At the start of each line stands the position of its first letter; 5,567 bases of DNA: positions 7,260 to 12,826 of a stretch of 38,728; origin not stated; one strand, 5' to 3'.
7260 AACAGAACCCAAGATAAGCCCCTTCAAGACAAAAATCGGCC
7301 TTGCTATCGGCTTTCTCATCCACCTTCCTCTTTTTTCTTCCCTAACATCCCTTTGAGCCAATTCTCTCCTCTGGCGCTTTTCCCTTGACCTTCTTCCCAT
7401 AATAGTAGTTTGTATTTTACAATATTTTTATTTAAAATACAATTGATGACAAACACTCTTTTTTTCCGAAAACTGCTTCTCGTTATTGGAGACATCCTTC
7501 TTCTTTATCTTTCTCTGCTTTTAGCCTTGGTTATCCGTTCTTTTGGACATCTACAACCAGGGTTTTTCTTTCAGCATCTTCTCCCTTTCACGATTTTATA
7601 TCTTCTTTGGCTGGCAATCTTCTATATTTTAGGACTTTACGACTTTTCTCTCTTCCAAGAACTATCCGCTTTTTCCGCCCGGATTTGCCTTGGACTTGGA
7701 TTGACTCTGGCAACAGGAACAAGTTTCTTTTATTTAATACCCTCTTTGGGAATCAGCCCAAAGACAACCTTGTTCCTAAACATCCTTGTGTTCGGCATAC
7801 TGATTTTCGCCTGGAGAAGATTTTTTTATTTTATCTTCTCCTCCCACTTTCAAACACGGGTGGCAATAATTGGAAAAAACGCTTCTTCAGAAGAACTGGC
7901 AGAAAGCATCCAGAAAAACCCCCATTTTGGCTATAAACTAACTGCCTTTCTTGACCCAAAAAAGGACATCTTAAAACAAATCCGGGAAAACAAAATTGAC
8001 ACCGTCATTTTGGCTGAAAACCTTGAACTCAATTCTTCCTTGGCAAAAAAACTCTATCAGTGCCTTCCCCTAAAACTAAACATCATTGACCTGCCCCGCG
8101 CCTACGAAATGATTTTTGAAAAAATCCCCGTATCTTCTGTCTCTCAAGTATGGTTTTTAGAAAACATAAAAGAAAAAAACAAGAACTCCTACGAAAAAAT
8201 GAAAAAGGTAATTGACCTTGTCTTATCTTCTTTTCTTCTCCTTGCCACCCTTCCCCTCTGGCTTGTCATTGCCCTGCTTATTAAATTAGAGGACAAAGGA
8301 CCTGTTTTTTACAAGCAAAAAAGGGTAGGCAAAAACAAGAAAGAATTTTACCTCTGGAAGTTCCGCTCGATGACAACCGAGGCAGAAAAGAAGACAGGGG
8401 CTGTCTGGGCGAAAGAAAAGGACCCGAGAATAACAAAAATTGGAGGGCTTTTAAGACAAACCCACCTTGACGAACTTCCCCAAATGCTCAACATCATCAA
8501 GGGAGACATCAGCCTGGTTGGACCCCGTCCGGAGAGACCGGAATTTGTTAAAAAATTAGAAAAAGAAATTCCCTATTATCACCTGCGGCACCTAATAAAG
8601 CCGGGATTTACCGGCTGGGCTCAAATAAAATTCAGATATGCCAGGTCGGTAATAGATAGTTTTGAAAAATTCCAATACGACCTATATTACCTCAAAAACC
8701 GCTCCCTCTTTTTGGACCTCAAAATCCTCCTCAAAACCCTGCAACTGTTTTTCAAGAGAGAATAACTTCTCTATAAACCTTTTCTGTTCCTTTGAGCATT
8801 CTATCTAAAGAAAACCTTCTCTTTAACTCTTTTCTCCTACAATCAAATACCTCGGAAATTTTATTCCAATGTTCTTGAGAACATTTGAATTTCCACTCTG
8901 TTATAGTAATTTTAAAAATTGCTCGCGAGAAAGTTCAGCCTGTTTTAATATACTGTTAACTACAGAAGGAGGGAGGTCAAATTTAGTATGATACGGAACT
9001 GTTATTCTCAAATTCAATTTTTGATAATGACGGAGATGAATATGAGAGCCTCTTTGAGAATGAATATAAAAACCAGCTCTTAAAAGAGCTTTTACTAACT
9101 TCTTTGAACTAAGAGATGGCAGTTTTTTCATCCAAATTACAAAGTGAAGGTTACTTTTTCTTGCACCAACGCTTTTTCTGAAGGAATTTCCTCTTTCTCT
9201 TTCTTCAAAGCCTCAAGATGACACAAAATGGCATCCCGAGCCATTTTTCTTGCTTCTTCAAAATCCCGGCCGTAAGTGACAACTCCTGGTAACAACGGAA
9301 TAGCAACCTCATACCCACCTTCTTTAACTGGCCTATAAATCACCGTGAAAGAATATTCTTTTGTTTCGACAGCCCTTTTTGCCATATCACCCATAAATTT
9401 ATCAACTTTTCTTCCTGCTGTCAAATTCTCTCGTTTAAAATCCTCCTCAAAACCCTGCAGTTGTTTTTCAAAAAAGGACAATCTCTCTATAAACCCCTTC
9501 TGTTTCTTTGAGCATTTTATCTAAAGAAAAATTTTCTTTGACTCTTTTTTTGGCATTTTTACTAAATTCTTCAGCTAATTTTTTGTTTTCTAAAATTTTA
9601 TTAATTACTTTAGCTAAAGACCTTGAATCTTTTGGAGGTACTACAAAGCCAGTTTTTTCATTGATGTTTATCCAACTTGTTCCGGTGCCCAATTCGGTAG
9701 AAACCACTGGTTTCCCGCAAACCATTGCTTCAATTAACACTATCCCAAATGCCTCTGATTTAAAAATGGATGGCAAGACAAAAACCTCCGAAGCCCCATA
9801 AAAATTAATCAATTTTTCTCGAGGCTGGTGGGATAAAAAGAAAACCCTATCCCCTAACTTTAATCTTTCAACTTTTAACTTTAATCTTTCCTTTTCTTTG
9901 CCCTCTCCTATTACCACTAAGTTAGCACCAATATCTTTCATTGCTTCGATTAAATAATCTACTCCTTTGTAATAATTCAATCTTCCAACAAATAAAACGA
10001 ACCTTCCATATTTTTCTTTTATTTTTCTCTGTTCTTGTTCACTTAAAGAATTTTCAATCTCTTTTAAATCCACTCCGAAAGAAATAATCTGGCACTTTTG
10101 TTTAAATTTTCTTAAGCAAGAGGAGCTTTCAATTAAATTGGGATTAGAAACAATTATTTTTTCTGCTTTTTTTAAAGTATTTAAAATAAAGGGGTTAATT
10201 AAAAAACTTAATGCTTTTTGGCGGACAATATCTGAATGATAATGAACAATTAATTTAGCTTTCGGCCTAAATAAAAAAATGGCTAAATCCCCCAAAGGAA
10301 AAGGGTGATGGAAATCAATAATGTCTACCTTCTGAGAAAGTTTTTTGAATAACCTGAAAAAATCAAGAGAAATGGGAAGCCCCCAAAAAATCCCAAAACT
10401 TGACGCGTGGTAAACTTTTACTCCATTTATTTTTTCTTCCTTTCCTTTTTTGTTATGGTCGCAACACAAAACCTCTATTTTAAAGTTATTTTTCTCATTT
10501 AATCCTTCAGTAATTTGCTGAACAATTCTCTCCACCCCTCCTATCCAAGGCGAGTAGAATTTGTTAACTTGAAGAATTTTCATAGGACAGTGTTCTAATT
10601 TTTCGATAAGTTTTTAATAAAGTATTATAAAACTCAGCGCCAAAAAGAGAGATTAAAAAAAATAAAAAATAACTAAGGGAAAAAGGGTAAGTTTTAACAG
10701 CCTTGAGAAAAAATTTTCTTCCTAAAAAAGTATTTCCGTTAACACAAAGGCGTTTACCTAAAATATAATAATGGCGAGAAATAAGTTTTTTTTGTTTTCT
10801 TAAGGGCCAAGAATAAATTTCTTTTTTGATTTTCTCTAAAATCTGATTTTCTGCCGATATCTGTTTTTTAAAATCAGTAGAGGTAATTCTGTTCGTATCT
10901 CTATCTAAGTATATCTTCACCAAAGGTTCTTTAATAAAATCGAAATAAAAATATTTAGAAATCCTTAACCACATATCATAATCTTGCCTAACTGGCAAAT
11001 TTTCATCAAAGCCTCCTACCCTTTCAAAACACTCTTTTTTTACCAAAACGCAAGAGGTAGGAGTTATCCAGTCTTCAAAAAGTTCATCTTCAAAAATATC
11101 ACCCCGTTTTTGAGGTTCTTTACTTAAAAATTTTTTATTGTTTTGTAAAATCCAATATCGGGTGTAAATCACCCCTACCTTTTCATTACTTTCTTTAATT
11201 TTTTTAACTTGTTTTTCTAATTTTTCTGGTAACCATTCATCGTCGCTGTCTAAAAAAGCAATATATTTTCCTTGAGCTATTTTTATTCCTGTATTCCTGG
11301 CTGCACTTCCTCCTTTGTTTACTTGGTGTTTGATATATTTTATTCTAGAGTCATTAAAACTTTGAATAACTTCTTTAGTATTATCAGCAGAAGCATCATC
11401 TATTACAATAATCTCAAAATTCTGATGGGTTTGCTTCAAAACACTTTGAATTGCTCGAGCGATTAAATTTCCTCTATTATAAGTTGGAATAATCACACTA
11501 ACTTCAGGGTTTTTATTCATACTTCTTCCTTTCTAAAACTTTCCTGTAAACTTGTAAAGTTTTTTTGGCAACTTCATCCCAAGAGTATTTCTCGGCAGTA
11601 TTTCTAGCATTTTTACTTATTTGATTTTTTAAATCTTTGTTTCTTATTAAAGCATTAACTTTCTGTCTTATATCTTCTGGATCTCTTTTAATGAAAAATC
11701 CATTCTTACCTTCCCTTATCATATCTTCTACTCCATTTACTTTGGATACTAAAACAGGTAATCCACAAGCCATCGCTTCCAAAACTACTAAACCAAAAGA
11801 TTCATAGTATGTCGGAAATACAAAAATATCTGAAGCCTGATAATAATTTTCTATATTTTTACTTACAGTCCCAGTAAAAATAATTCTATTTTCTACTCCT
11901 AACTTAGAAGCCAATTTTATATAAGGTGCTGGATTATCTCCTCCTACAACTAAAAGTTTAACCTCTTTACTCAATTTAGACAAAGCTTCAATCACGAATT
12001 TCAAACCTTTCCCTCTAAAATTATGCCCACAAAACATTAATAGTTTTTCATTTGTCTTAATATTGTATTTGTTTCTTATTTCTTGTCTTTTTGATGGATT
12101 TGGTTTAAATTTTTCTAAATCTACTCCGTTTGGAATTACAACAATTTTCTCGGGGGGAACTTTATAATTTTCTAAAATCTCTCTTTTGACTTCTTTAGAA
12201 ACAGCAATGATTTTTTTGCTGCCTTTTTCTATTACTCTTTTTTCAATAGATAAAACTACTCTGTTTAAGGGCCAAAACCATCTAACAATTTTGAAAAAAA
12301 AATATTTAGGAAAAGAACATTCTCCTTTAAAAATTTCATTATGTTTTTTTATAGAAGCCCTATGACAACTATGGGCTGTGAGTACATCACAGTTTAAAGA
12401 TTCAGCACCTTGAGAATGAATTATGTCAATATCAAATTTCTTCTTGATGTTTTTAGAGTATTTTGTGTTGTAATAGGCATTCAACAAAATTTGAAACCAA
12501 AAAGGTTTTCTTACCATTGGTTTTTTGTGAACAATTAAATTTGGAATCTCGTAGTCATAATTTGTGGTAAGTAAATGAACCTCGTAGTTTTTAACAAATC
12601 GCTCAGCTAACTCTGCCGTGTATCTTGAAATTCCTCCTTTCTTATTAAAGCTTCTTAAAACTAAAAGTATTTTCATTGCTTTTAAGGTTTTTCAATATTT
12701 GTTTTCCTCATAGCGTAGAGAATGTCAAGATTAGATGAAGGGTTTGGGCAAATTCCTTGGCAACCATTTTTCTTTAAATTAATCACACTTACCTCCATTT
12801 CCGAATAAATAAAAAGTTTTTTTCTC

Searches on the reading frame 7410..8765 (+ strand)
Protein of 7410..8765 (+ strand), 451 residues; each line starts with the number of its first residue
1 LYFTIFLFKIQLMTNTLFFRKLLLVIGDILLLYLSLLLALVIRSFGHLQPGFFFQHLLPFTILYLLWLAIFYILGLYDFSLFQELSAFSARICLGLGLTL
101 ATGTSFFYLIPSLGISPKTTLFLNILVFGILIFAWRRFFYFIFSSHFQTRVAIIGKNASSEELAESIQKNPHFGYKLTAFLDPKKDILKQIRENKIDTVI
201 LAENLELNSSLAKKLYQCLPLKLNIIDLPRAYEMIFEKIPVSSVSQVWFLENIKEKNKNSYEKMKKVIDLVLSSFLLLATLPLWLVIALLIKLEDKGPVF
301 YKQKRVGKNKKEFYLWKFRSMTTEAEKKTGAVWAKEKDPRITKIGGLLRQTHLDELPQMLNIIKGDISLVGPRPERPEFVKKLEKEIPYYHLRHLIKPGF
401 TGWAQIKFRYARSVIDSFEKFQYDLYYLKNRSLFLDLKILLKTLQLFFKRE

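Call 54: search_protein_families(library=pfam, proteins=[window:7410-8765:+], max_evalue=0.001)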
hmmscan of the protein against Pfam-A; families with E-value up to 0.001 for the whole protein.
window:7410-8765:+ (451 aa): 2 families
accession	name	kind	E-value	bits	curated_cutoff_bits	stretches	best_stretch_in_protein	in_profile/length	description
PF02397.22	Bac_transf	-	7.9e-67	224.7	27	1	265-448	1-178/179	Bacterial sugar transferase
PF13727.12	CoA_binding_3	-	0.00025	21.5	25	1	73-191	2-121/175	CoA-binding domain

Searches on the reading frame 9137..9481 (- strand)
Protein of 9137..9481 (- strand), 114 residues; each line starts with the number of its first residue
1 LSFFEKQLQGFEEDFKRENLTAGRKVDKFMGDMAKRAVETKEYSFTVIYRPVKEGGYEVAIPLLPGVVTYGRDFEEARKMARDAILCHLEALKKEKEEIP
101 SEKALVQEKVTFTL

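Call 16: search_protein_families(library=pfam, proteins=[window:9137-9481:-], max_evalue=0.01)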
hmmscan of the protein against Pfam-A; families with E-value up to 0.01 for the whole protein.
window:9137-9481:- (114 aa): 1 family
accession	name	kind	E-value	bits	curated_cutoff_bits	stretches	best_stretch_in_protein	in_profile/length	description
PF15919.11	HicB_lk_antitox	-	4.3e-09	37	27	1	51-105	7-61/123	HicB_like antitoxin of bacterial toxin-antitoxin system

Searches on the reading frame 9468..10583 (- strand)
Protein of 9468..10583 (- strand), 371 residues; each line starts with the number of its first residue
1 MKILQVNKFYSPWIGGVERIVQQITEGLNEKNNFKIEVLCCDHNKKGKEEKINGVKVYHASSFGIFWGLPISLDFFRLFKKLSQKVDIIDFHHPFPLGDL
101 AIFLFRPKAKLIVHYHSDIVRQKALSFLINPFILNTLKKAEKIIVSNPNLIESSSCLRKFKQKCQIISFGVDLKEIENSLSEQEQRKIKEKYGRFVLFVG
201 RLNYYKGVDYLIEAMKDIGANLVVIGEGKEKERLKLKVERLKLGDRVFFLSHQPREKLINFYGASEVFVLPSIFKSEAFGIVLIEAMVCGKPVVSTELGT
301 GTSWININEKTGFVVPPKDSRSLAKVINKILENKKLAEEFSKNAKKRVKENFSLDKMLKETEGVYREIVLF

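Call 16: search_protein_families(library=pfam, proteins=[window:9468-10583:-], max_evalue=0.01)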
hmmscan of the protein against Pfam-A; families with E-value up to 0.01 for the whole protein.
window:9468-10583:- (371 aa): 6 families
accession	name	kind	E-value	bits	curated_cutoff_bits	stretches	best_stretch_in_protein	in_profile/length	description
PF00534.26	Glycos_transf_1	-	2.3e-48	164.4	26.4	1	186-347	6-172/172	Glycosyl transferases group 1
PF13692.12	Glyco_trans_1_4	-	9.8e-33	113.8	27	1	195-333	3-142/142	Glycosyl transferases group 1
PF13439.12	Glyco_transf_4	-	1.4e-15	58.2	28.5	1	14-174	1-169/170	Glycosyltransferase Family 4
PF20706.3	GT4-conflict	-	2.5e-06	27.2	26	1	183-352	187-376/385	Family 4 Glycosyltransferase in conflict systems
PF13579.12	Glyco_trans_4_4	-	5.1e-06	27.3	29.7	1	15-126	1-114/158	Glycosyl transferase 4-like domain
PF13524.12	Glyco_trans_1_2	-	5.6e-05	23.6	25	1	211-360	5-141/144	Glycosyl transferase-like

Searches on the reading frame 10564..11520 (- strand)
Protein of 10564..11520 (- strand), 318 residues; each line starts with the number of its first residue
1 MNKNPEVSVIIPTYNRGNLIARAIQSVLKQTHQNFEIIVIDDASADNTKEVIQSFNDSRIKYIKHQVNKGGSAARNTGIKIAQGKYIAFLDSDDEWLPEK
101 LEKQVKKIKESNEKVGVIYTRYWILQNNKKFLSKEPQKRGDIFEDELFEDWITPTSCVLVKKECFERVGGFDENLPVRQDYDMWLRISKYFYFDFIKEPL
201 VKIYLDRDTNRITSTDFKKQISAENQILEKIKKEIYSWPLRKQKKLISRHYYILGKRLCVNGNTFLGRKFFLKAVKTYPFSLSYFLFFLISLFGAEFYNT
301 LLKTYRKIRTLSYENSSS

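Call 16: search_protein_families(library=pfam, proteins=[window:10564-11520:-], max_evalue=0.01)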
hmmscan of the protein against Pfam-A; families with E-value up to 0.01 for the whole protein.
window:10564-11520:- (318 aa): 6 families
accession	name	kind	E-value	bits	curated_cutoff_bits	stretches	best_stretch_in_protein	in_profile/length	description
PF00535.33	Glycos_transf_2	-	4.7e-44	150.7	23.3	1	8-144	1-143/168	Glycosyl transferase family 2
PF10111.15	Glyco_tranf_2_2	-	3.1e-28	99.5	27.3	1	8-208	1-219/276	Glycosyltransferase like family 2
PF13641.12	Glyco_tranf_2_3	-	1.3e-16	61.8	27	1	5-189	1-196/230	Glycosyltransferase like family 2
PF13632.12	Glyco_trans_2_3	-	0.00059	20.2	27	1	86-253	1-142/198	Glycosyl transferase family group 2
PF03071.21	GNT-I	-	0.00085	18.7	25.4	1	4-66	92-155/434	GNT-I family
PF13704.12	Glyco_tranf_2_4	-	0.0034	18.3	27.5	1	33-93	15-81/98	Glycosyl transferase family 2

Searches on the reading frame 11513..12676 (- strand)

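Call 16: search_protein_families(library=pfam, proteins=[window:11513-12676:-], max_evalue=0.01)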
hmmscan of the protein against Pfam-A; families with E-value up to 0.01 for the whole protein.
window:11513-12676:- (387 aa): 8 families
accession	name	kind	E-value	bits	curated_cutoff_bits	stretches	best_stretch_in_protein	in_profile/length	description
PF00534.26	Glycos_transf_1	-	4.7e-45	153.6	26.4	1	197-359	2-171/172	Glycosyl transferases group 1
PF13692.12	Glyco_trans_1_4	-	2.3e-36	125.6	27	1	211-346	2-142/142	Glycosyl transferases group 1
PF13439.12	Glyco_transf_4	-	3.6e-25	89.4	28.5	1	14-189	2-170/170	Glycosyltransferase Family 4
PF20706.3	GT4-conflict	-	1.5e-12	47.7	26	1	151-371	145-383/385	Family 4 Glycosyltransferase in conflict systems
PF13524.12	Glyco_trans_1_2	-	2.9e-10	40.7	25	1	229-374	6-143/144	Glycosyl transferase-like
PF13579.12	Glyco_trans_4_4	-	8.7e-08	33.1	29.7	1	14-184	1-158/158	Glycosyl transferase 4-like domain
PF02350.25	Epimerase_2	-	0.00031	20.2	30.6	1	147-355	117-328/347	UDP-N-acetylglucosamine 2-epimerase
PF19892.4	DUF6365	-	0.0028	17.1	32.5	0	188-286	153-261/404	Family of unknown function (DUF6365)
